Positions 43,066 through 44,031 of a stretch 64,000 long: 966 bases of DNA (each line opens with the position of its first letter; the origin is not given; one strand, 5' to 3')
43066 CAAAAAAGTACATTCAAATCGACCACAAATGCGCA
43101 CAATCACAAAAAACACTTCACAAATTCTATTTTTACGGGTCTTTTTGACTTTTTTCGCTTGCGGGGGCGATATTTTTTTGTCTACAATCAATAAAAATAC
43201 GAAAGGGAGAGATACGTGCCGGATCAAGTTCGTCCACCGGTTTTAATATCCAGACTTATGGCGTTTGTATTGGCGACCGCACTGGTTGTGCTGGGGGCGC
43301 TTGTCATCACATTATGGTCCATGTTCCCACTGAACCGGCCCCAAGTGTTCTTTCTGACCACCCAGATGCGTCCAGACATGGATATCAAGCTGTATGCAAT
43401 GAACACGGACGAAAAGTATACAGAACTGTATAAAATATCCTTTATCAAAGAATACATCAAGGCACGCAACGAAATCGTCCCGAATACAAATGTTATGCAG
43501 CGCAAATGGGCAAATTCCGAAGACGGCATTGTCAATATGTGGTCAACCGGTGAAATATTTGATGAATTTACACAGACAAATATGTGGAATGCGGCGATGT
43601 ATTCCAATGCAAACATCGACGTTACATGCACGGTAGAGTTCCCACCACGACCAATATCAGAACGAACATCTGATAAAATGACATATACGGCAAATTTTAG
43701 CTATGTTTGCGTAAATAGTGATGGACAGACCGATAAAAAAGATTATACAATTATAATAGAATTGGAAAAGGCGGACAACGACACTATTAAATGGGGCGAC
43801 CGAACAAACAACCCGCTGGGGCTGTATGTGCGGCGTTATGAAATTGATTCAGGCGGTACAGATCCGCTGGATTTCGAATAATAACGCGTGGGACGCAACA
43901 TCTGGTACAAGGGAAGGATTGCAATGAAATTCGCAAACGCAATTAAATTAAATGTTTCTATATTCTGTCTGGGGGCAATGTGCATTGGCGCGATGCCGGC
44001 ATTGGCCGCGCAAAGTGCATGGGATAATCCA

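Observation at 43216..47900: Isolated virB8-virB9-virB10-like trio with a SPOR-like VirB9 tail and an oversized Cys-rich VirB10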

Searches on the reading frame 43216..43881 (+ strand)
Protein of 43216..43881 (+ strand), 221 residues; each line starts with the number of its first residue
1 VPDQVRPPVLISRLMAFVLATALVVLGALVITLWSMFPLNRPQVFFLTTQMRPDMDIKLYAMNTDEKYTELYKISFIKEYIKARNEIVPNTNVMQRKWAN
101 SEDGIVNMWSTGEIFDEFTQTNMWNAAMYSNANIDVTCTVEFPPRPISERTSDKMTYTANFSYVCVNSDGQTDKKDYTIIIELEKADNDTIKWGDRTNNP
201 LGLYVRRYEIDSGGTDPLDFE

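Call 3: search_protein_families(library=pfam, proteins=[window:43216-43881:+], max_evalue=1)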
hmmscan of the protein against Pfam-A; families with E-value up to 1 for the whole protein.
window:43216-43881:+ (221 aa): 1 family
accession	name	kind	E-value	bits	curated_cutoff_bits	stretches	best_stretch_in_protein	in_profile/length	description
PF04335.19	VirB8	-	4.8e-10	40.1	23.2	1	14-211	22-211/213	VirB8 protein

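Call 4: search_protein_families(library=ncbifam, proteins=[window:43216-43881:+], max_evalue=1)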
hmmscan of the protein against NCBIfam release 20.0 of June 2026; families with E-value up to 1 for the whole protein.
window:43216-43881:+ (221 aa): 0 families
